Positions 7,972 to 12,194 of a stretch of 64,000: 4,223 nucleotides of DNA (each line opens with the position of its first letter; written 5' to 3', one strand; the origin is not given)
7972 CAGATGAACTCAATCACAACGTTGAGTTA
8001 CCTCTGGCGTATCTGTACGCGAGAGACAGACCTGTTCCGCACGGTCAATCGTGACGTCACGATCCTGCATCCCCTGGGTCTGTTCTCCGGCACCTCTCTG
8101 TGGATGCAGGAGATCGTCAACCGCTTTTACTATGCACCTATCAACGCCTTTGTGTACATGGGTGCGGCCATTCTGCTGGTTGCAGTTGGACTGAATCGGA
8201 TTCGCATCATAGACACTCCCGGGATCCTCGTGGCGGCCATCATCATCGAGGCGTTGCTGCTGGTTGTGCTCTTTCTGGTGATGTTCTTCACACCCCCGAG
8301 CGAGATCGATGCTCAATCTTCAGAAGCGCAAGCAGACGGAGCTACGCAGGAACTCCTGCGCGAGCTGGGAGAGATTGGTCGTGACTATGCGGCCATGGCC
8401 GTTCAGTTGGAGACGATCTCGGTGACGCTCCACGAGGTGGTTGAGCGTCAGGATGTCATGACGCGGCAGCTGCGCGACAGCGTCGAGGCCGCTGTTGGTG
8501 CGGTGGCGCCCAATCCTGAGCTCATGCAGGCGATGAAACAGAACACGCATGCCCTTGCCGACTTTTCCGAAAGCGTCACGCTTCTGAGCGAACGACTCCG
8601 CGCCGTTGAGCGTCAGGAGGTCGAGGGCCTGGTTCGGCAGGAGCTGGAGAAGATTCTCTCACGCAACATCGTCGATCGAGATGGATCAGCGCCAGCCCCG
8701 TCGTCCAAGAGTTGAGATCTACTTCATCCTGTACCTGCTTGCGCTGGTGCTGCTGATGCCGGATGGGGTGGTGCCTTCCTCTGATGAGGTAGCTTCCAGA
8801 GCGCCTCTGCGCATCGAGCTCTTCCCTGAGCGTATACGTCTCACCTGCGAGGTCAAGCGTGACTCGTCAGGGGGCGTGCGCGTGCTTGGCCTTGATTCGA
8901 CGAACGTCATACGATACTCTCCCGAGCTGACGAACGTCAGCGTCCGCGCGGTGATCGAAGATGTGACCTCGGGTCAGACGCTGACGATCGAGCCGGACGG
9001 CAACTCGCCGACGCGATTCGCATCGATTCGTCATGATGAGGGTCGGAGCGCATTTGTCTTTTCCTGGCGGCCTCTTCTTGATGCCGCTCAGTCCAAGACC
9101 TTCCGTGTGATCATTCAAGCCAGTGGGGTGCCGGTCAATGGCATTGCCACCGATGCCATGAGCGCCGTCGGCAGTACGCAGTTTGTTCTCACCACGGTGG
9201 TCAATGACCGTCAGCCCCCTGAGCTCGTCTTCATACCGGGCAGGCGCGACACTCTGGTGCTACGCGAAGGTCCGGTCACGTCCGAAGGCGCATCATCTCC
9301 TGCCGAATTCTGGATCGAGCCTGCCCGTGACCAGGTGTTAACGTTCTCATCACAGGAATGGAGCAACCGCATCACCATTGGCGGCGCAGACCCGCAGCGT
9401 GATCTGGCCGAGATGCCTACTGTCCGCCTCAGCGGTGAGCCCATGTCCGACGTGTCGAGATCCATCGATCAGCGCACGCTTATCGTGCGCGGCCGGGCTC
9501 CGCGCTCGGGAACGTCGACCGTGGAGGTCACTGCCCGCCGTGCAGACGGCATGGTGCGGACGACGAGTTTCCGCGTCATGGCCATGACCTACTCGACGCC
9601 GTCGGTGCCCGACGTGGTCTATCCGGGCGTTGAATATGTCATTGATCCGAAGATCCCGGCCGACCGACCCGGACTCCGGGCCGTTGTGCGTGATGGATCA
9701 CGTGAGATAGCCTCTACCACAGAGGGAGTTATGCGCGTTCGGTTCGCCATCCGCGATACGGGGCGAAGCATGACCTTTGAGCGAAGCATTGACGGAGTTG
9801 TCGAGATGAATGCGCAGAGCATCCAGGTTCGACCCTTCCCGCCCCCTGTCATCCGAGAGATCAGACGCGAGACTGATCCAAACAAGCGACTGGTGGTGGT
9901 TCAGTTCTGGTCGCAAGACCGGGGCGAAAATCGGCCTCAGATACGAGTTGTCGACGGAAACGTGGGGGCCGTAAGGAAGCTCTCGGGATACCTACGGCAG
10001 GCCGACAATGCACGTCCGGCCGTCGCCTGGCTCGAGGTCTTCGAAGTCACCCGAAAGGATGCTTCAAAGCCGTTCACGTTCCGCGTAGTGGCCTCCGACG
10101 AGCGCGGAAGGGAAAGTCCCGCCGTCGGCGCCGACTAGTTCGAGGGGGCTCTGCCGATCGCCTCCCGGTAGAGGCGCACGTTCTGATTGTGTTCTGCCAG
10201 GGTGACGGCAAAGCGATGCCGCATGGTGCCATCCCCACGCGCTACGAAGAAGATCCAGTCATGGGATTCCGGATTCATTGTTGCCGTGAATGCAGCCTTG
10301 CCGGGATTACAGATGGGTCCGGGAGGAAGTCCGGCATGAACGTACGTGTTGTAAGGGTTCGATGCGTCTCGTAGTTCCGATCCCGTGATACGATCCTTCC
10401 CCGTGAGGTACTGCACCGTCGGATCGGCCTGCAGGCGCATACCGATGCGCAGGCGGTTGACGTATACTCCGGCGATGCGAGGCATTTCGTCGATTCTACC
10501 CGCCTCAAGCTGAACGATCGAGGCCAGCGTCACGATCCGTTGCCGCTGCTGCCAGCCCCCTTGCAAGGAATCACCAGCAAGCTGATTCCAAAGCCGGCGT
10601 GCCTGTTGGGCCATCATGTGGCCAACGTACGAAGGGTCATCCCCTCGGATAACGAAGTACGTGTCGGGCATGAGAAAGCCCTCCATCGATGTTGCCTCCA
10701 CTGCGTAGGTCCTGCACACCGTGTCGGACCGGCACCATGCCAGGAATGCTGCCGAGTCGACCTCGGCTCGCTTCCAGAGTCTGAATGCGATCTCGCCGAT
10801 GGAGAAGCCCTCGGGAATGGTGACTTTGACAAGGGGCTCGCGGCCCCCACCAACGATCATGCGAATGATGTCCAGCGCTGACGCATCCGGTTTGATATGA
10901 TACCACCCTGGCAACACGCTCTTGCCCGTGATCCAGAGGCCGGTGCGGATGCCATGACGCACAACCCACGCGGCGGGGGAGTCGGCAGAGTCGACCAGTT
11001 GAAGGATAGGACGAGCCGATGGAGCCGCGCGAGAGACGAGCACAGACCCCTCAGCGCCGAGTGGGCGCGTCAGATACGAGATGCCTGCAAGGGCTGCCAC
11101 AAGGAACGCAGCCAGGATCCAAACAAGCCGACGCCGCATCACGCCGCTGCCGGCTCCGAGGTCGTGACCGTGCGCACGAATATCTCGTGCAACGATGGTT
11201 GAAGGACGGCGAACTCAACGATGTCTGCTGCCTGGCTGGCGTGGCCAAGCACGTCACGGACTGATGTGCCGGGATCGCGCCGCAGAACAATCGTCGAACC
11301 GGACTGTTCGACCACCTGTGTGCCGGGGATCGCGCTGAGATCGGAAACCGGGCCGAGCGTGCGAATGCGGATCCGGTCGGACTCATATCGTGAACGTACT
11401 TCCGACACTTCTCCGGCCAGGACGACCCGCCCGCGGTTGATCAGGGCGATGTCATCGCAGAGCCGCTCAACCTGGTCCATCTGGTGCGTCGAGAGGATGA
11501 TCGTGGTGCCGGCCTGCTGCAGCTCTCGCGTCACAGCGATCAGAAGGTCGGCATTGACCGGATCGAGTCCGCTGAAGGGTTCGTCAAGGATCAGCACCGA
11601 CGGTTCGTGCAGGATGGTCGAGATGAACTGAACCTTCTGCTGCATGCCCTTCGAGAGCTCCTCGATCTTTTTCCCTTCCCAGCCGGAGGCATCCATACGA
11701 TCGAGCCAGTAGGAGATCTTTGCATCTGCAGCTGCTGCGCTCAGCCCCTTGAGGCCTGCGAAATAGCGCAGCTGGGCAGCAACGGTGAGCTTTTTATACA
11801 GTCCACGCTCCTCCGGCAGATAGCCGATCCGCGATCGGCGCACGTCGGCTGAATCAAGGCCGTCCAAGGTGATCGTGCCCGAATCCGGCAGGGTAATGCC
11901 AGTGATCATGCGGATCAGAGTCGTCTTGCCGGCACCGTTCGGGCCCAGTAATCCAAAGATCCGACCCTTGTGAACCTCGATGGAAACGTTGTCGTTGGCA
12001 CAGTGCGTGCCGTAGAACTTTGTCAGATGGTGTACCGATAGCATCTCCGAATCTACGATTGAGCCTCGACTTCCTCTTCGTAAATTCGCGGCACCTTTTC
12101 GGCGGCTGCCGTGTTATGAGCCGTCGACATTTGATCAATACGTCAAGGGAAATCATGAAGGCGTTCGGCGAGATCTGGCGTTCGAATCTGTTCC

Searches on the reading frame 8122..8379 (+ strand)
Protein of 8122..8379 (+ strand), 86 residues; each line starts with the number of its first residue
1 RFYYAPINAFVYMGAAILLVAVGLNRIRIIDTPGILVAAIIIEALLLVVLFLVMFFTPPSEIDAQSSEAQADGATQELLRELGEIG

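Call 82: search_solved_structures(query=window:8122-8379:+, max_evalue=10, show_alignments=2)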
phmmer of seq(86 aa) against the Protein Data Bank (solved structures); distinct sequences matched with E-value up to 10: 2.
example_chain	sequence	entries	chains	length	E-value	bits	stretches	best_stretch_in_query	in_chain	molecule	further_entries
6b87_A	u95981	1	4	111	0.62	13.9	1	36-85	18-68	TMHC2_E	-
2q82_A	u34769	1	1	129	1.2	13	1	19-42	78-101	Core protein P7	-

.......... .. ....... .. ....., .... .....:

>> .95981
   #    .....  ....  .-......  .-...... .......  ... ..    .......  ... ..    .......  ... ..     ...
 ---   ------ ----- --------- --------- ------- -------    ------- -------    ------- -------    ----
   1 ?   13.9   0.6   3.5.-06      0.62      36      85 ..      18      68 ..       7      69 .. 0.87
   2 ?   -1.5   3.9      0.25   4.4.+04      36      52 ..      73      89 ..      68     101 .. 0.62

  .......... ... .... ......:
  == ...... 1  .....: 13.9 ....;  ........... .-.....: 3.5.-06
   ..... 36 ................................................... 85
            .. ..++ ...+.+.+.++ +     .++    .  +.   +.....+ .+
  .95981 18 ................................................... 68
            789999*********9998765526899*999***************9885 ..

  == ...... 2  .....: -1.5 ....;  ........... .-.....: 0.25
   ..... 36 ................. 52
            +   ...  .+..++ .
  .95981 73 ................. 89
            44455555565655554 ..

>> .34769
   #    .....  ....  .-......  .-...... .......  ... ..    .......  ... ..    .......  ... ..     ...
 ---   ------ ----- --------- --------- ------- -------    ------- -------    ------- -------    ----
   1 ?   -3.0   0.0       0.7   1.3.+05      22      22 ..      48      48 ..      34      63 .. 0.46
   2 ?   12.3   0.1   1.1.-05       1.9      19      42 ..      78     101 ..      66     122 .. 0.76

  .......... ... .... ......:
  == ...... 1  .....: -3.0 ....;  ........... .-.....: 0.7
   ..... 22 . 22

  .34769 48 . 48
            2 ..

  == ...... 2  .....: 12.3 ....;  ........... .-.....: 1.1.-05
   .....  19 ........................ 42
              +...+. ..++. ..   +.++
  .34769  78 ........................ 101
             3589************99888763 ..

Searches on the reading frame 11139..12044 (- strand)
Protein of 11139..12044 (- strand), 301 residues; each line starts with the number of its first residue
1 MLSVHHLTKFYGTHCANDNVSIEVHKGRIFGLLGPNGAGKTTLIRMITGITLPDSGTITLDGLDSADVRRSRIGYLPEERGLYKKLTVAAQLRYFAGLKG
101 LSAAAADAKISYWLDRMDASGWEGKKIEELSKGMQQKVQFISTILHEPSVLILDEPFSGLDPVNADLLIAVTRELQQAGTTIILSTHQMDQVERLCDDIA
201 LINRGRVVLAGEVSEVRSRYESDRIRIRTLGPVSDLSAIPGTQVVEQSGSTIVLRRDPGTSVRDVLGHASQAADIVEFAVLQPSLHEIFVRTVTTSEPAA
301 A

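Call 18: search_protein_families(library=pfam, proteins=[window:11139-12044:-], max_evalue=0.01)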
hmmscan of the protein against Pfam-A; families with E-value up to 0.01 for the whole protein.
window:11139-12044:- (301 aa): 8 families
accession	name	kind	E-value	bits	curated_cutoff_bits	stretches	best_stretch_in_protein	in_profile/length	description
PF00005.33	ABC_tran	-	9.4e-31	107.7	25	1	18-157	2-136/137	ABC transporter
PF13304.12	AAA_21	-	7.3e-15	56.2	27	1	127-188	235-299/304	AAA domain, putative AbiEii toxin, Type IV TA system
PF13732.12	DrrA1-3_C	-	3.2e-14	53.8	27.4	1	211-293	1-81/81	ATP-binding protein DrrA1-3-like, C-terminal domain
PF13476.12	AAA_23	-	0.00013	23.1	27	1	14-50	10-42/201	AAA domain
PF00004.35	AAA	-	0.0051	17.7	21.2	0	32-193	3-115/131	ATPase family associated with various cellular activities (AAA)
PF13555.12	AAA_29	-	0.0067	16.6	27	0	19-50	14-45/61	P-loop containing region of AAA domain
PF13191.12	AAA_16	-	0.0072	17.3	32.6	0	28-178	25-162/167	AAA ATPase domain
PF02463.25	SMC_N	-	0.0089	15.9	40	0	18-47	16-44/220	RecF/RecN/SMC N terminal domain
